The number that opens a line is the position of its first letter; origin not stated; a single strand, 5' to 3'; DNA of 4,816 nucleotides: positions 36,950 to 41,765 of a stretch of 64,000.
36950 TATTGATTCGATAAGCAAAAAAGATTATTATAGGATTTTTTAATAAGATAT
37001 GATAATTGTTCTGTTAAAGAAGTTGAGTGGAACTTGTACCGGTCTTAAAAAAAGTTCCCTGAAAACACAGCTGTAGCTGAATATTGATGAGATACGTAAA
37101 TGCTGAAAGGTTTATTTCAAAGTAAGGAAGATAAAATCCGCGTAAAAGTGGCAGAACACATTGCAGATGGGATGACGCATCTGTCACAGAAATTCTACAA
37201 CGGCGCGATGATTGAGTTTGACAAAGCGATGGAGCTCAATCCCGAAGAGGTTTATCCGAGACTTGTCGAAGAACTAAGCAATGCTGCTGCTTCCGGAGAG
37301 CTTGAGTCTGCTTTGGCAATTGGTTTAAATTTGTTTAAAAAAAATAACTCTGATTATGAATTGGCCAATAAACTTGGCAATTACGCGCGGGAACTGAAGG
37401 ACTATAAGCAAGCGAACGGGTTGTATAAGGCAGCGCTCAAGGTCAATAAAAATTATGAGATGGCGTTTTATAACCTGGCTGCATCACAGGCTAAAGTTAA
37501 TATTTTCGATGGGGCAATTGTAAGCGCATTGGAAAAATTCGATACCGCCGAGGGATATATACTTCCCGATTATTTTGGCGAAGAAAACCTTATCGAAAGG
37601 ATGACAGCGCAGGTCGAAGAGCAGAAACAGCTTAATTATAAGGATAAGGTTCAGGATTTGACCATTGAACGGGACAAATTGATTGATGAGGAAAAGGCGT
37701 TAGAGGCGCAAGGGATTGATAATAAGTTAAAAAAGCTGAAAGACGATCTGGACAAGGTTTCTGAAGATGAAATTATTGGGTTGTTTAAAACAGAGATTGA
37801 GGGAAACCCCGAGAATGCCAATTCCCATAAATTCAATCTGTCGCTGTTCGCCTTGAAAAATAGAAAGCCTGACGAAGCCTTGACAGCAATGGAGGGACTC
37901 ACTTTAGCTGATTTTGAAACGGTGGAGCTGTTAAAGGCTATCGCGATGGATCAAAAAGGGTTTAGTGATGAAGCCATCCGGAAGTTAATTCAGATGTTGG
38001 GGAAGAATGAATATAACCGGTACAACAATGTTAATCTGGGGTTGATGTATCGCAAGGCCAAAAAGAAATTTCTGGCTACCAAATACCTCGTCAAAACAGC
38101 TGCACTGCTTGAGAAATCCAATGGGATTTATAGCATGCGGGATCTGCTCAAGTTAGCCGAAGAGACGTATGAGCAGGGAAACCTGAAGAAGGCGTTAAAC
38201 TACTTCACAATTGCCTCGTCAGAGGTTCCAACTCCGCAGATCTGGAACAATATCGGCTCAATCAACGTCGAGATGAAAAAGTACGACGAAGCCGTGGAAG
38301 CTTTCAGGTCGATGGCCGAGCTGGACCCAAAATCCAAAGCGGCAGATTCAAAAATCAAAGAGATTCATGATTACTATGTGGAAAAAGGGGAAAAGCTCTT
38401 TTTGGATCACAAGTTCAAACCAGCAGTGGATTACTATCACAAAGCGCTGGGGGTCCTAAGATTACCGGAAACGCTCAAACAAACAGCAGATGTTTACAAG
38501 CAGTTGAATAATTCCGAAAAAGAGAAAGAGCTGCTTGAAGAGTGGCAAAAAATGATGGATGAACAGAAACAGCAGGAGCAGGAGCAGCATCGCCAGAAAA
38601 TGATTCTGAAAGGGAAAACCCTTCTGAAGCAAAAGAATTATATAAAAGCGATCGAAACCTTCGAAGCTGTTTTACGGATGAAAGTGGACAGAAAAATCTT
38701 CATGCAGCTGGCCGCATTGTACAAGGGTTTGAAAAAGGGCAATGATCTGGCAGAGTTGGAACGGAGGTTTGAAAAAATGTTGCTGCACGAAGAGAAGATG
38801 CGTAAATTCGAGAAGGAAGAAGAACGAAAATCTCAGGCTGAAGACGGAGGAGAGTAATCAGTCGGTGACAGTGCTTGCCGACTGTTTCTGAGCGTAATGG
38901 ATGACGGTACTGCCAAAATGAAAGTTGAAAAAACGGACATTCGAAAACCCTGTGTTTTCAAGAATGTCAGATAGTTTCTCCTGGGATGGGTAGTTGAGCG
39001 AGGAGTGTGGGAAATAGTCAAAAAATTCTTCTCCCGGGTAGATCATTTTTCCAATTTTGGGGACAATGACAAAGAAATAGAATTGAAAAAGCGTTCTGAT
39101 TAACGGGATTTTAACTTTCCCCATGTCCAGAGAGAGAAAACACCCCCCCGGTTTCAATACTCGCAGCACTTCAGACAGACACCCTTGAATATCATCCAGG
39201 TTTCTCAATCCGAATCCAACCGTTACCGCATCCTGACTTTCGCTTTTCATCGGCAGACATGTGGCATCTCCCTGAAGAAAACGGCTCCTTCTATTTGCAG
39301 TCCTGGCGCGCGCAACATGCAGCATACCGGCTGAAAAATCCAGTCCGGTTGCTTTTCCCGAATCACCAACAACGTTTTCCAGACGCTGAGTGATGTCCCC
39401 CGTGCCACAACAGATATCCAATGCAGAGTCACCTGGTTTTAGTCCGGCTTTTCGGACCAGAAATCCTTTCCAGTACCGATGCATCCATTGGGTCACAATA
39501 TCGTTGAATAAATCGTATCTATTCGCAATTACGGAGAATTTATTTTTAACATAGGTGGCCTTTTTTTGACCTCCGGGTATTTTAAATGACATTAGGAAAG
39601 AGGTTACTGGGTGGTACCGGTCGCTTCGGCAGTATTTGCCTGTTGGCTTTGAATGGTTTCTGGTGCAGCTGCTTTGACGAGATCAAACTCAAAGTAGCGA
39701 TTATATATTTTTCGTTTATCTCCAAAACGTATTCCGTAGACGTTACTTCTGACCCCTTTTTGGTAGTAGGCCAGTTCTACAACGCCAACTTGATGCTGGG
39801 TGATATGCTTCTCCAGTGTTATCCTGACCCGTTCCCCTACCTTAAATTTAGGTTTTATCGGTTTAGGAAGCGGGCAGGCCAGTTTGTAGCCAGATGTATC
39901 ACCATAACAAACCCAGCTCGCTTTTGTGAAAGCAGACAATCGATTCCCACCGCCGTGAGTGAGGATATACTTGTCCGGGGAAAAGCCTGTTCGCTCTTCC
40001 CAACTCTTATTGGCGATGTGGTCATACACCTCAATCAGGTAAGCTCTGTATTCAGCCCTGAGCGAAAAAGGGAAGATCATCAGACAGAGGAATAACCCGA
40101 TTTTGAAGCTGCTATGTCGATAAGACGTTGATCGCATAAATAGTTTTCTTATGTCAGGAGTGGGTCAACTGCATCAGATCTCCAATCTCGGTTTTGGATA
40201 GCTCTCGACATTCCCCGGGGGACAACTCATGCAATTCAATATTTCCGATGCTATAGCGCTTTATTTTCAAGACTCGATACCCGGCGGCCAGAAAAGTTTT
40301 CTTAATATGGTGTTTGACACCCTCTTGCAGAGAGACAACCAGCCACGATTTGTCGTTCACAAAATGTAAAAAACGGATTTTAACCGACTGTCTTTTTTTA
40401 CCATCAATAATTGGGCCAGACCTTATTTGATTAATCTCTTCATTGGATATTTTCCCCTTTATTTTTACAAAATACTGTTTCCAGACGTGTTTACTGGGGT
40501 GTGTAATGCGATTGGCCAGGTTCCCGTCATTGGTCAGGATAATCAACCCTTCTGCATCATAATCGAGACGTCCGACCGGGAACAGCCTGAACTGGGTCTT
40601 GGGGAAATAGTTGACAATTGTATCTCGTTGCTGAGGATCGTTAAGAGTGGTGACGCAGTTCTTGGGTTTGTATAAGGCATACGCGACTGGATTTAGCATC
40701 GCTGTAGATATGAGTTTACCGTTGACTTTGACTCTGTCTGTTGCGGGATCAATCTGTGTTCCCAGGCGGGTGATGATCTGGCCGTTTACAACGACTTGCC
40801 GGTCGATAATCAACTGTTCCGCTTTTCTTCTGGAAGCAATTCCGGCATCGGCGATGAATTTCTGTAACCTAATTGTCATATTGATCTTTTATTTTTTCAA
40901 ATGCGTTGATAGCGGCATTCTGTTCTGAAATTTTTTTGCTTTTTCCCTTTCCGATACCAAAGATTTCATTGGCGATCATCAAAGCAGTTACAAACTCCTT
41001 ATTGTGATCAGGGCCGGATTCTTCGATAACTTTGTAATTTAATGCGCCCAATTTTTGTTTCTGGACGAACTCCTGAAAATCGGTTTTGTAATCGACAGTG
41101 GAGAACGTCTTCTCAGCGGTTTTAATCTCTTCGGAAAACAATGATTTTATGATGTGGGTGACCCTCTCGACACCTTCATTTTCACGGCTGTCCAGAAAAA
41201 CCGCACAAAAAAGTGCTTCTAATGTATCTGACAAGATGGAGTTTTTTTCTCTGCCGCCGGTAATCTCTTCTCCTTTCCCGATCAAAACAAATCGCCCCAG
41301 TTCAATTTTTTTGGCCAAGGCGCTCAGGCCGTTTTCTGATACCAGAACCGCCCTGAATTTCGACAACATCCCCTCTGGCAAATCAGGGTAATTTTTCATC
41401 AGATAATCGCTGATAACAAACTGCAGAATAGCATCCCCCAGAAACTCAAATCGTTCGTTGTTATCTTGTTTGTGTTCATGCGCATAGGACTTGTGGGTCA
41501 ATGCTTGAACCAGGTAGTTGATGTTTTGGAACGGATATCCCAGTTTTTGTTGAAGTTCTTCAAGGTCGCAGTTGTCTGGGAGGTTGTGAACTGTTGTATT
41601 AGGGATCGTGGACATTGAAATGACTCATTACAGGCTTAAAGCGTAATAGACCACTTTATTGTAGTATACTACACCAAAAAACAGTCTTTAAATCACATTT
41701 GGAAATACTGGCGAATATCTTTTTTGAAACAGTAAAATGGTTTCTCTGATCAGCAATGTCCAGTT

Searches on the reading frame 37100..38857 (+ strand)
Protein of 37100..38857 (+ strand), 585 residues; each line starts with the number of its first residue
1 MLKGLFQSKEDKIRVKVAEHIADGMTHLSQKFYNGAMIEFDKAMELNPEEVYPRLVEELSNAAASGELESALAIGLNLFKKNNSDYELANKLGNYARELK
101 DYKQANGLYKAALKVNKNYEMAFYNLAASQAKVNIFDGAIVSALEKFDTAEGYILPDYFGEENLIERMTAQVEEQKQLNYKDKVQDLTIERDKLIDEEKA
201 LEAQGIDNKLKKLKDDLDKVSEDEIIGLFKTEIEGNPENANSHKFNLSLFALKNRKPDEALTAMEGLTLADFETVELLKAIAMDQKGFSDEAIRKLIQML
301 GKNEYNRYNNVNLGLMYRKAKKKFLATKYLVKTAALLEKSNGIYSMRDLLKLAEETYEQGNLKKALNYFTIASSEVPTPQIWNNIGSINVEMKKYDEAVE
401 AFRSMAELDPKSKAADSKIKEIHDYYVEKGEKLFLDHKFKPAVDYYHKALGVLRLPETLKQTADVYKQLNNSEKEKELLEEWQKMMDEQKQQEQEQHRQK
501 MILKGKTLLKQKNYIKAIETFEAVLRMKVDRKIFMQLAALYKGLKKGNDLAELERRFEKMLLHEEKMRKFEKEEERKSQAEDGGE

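Call 53: search_protein_families(library=pfam, proteins=[window:37100-38857:+], max_evalue=0.00001)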
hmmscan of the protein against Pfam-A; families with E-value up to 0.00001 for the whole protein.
window:37100-38857:+ (585 aa): 11 families
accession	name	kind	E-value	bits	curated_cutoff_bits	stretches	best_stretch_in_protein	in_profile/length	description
PF07719.23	TPR_2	-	1.7e-21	74.9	27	0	380-411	2-33/34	Tetratricopeptide repeat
PF13432.12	TPR_16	-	1e-13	51.9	32.7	0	350-412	1-64/65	Tetratricopeptide repeat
PF00515.34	TPR_1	-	6.2e-13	48.4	27.8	0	380-411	2-33/34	Tetratricopeptide repeat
PF13424.12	TPR_12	-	1.8e-11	44.5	30.1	0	311-369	7-68/77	Tetratricopeptide repeat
PF13428.12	TPR_14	-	8.3e-10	38.8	23.5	0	380-415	2-37/44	Tetratricopeptide repeat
PF13181.12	TPR_8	-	1.2e-09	38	25.7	0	380-411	2-33/34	Tetratricopeptide repeat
PF25068.1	ARM_TT21_4th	-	8.6e-08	33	30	0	505-549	6-50/153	Tetratricopeptide repeat protein 21 forth ARM domain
PF12895.13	ANAPC3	-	6.6e-07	30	27.2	0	346-403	23-80/82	Anaphase-promoting complex, cyclosome, subunit 3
PF13431.12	TPR_17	-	5.7e-06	26.6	24.4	0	108-134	1-27/34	Tetratricopeptide repeat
PF13374.12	TPR_10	-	6.1e-06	26.5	27.5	0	89-116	5-32/42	Tetratricopeptide repeat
PF13414.12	TPR_11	-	6.9e-06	26.1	26.8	0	96-132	4-40/42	TPR repeat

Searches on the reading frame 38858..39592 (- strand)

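Call 53: search_protein_families(library=pfam, proteins=[window:38858-39592:-], max_evalue=0.00001)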
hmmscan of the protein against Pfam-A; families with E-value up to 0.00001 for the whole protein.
window:38858-39592:- (244 aa): 6 families
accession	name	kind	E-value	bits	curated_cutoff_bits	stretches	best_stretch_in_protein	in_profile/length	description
PF01209.24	Ubie_methyltran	-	3e-61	207.2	20.1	1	11-236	5-233/233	ubiE/COQ5 methyltransferase family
PF13649.12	Methyltransf_25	-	1.9e-20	73.8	27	1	58-150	2-97/97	Methyltransferase domain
PF08241.18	Methyltransf_11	-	2.1e-19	70.4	21.2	1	58-153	1-94/95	Methyltransferase domain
PF13847.12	Methyltransf_31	-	8.2e-16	58.4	27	1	52-158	2-113/145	Methyltransferase domain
PF08242.18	Methyltransf_12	-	5.9e-13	49.8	30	1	58-152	1-98/98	Methyltransferase domain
PF13489.12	Methyltransf_23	-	2.1e-07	31.2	27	1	36-219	4-162/164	Methyltransferase domain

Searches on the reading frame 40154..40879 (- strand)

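Call 53: search_protein_families(library=pfam, proteins=[window:40154-40879:-], max_evalue=0.00001)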
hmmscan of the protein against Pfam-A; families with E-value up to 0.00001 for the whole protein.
window:40154-40879:- (241 aa): 2 families
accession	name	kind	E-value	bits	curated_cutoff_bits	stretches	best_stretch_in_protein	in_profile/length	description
PF00849.27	PseudoU_synth_2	-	1.2e-19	71.4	26.8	1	68-197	4-151/152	RNA pseudouridylate synthase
PF01479.30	S4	-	3.7e-12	46.2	22.8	1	4-45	2-44/48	S4 domain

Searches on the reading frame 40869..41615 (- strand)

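Call 53: search_protein_families(library=pfam, proteins=[window:40869-41615:-], max_evalue=0.00001)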
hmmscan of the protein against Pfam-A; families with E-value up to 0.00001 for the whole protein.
window:40869-41615:- (248 aa): 4 families
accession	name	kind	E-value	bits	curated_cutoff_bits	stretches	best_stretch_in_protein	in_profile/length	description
PF14622.11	Ribonucleas_3_3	-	3.9e-36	124.5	35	1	33-154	3-122/128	Ribonuclease-III-like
PF00636.31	Ribonuclease_3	-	2e-22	80.3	27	1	54-143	1-101/102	Ribonuclease III domain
PF00035.32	dsrm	-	2.4e-17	63.7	23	1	176-241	1-65/66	Double-stranded RNA binding motif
PF22935.1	RM44_endonuclase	-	7.6e-09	36.2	27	1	23-136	11-136/139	Large ribosomal subunit protein mL44, endonuclease domain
